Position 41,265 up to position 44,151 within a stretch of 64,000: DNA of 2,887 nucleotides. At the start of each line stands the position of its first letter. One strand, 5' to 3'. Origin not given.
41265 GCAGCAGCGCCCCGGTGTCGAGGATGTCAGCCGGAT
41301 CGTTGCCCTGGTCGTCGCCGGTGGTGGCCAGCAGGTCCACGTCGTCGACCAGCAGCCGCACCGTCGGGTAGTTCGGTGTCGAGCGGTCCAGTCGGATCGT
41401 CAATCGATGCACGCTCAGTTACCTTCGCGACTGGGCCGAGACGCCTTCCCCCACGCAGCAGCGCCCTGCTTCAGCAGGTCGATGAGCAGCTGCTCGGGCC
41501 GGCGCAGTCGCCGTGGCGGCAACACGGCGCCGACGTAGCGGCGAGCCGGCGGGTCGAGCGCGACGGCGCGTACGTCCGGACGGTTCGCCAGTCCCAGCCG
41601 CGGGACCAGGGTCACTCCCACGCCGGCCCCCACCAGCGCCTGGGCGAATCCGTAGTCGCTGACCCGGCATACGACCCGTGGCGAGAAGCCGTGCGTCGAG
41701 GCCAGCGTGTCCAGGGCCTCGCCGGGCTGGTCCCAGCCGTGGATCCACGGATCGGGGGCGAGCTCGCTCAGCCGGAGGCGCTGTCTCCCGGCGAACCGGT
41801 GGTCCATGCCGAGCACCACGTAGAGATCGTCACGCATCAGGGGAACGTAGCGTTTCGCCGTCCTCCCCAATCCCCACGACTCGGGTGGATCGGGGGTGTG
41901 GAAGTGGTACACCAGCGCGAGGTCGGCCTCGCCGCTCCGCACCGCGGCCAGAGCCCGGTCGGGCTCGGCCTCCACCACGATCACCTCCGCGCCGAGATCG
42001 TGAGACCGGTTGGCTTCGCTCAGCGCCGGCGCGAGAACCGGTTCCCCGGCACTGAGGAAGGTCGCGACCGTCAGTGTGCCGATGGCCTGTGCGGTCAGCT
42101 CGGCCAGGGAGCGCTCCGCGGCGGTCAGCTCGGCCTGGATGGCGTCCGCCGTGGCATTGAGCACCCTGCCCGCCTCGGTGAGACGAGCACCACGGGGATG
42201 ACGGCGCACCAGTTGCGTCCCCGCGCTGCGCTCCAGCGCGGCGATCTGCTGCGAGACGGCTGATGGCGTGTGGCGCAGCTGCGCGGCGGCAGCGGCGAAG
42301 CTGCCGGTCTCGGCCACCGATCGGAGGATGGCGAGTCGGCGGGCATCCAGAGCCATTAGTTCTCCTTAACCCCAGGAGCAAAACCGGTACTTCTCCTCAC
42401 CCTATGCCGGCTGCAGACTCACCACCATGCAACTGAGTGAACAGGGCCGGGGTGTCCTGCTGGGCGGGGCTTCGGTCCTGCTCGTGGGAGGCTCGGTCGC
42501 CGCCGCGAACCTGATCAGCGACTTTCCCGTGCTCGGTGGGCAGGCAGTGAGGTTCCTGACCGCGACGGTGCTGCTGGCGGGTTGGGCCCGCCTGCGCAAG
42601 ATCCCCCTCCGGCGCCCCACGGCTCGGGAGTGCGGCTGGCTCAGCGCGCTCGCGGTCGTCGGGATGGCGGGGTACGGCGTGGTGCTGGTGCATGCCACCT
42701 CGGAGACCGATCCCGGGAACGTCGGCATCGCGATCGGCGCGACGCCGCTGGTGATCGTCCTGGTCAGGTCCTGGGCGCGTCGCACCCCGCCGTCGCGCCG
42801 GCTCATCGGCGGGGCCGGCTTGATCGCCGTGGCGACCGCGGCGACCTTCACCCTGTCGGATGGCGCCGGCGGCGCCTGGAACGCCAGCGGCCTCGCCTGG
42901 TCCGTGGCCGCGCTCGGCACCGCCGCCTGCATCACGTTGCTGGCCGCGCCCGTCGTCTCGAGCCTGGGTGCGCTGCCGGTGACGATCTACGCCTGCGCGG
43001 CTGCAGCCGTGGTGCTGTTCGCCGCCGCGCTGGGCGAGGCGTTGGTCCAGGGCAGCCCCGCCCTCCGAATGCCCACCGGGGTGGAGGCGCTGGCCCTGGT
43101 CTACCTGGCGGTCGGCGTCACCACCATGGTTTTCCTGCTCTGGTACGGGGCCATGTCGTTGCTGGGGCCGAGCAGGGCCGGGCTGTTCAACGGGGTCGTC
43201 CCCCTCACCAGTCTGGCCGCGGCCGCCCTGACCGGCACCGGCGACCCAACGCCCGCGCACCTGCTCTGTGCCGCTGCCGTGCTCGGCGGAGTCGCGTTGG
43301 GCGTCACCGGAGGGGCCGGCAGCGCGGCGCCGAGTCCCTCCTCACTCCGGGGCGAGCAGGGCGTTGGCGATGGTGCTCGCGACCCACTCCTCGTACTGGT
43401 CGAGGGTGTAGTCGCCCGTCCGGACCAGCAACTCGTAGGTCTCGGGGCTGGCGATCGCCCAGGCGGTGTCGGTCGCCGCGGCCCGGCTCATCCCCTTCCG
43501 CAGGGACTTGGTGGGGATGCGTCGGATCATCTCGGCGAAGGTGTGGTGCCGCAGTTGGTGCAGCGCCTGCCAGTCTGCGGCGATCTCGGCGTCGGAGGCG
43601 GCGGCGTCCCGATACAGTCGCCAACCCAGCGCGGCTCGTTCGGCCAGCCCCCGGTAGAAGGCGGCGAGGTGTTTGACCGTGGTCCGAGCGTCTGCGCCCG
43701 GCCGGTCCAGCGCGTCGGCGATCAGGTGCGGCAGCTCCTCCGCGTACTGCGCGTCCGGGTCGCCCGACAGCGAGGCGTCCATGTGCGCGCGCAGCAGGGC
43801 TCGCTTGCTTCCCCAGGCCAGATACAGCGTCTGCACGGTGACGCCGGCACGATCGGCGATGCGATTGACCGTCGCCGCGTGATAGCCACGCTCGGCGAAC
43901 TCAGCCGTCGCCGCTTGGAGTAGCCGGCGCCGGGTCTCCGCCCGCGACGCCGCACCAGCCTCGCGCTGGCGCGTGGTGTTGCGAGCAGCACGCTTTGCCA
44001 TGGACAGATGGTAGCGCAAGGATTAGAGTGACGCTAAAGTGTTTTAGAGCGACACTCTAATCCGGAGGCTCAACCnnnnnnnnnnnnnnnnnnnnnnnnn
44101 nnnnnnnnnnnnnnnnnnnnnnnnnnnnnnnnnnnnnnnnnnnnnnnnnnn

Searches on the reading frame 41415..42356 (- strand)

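Call 62: search_protein_families(library=pfam, proteins=[window:41415-42356:-], max_evalue=0.01)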
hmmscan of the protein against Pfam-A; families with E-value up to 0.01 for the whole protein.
window:41415-42356:- (313 aa): 2 families
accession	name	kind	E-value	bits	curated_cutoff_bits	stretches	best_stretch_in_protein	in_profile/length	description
PF03466.25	LysR_substrate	-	7.6e-28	97.8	28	1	90-298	3-207/209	LysR substrate binding domain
PF00126.33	HTH_1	-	8.4e-19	67.7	26.6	1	6-64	2-60/60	Bacterial regulatory helix-turn-helix protein, lysR family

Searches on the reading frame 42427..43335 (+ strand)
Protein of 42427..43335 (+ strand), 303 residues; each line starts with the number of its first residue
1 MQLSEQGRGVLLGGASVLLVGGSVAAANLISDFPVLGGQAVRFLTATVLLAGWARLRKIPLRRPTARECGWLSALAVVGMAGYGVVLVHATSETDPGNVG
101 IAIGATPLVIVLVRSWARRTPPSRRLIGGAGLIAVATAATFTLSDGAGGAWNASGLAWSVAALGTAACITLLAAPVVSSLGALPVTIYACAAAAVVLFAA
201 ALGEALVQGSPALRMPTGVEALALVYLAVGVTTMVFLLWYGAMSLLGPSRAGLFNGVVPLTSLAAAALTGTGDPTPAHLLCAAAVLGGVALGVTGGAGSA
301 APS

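Call 62: search_protein_families(library=pfam, proteins=[window:42427-43335:+], max_evalue=0.01)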
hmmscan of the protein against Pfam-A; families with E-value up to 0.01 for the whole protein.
window:42427-43335:+ (303 aa): 1 family
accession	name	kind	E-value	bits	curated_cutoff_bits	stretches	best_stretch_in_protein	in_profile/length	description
PF00892.27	EamA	-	1.6e-16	61.3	28.2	2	9-140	3-133/135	EamA-like transporter family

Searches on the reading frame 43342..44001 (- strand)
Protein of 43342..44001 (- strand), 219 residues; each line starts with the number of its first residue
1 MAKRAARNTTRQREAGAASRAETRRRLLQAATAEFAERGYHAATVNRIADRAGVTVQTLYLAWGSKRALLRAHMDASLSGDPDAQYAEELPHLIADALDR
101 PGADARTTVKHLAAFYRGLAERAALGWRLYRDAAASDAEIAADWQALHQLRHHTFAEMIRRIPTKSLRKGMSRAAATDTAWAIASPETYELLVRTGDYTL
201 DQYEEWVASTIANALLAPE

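Call 5: search_protein_families(library=pfam, proteins=[window:43342-44001:-])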
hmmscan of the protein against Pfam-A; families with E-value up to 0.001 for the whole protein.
window:43342-44001:- (219 aa): 1 family
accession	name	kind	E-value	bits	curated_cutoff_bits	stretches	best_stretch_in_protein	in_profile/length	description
PF00440.29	TetR_N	-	1.1e-16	60.8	24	1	27-72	1-46/47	Bacterial regulatory proteins, tetR family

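Call 6: search_protein_families(library=ncbifam, proteins=[window:43342-44001:-])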
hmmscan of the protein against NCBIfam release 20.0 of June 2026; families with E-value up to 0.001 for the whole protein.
window:43342-44001:- (219 aa): 17 families
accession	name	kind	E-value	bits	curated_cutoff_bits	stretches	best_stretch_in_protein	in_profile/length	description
NF041196.1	ScbR_bind_reg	equivalog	9.7e-11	42.2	150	1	22-146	6-123/191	ScbR family autoregulator-binding transcription factor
NF053731.1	TransRegFasRMycb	equivalog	3.7e-10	39.9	330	1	16-129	5-108/199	HTH-type transcriptional activator FasR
TIGR03968.1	mycofact_TetR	equivalog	4.6e-08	32.9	224.9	1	19-78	6-65/190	mycofactocin system transcriptional regulator MftR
NF053516.1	TranRepPrsAVib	equivalog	2.9e-07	30.5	300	1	18-78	2-62/208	TetR family transcriptional repressor PsrA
NF053878.1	FATransRegFadRBac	equivalog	5.9e-07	29.4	200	1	25-70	6-51/190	fatty acid metabolism transcriptional regulator FadR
TIGR03384.1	betaine_BetI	equivalog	2.2e-06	27.5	201.3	1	23-76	9-62/189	choline-binding transcriptional repressor BetI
NF007430.0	PRK09975.1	equivalog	2.7e-06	26.7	274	1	21-70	10-59/220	acrEF/envCD operon transcriptional regulator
NF033703.1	transcr_KstR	equivalog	4.9e-06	26.2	280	1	17-76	2-61/185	cholesterol catabolism transcriptional regulator KstR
NF011584.0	PRK15008.1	equivalog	6.4e-06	26.2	230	1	2-75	2-71/212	HTH-type transcriptional regulator RutR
NF050111.1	TransRegSACE7040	equivalog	6.8e-06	26.1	250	1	24-71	3-50/186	SACE_7040 family transcriptional regulator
NF007949.0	PRK10668.1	equivalog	9.1e-06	25.3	271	1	21-75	10-64/216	multidrug efflux transporter transcriptional repressor AcrR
NF051852.1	efflux_TF_MtrR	exception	2.3e-05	24.3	280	1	22-72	10-60/205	multidrug efflux system transcriptional repressor MtrR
NF001978.0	PRK00767.1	equivalog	2.6e-05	24.1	118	1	24-78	11-65/197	transcriptional regulator BetI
TIGR03613.1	RutR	equivalog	0.00032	20.6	368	1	23-73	9-59/202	pyrimidine utilization regulatory protein R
NF008587.1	PRK11552.1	equivalog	0.00033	20.4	365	1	22-72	7-56/213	transcriptional regulator CecR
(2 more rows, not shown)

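Call 63: search_solved_structures(query=window:43342-44001:-, max_evalue=0.00001, show_alignments=0)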
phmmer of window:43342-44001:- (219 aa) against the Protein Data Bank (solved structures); distinct sequences matched with E-value up to 0.00001: 9.
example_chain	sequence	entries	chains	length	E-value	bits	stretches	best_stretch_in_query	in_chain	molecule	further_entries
9b7y_A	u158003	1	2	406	3.2e-08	36.9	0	22-92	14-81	Transcriptional repressor Mce3R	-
6o6n_A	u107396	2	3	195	1.9e-07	34.3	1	17-79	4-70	TetR family transcriptional regulator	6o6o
6o6p_A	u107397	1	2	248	2e-07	34.3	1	13-79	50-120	TetR family transcriptional regulator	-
5xay_A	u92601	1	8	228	2.2e-06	30.9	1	20-85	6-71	Gamma-butyrolactone receptor protein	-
5xaz_A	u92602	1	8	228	2.8e-06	30.6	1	20-85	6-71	Gamma-butyrolactone receptor protein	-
4ich_A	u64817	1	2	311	3.4e-06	30.3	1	9-100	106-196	Transcriptional regulator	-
6srn_A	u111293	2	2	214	4.8e-06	29.8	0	20-83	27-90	TetR family transcriptional regulator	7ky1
8ke8_A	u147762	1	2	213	7.8e-06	29.1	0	22-77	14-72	NalC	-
3dcf_A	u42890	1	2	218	9.4e-06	28.8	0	8-102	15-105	transcriptional regulator of the TetR/AcrR family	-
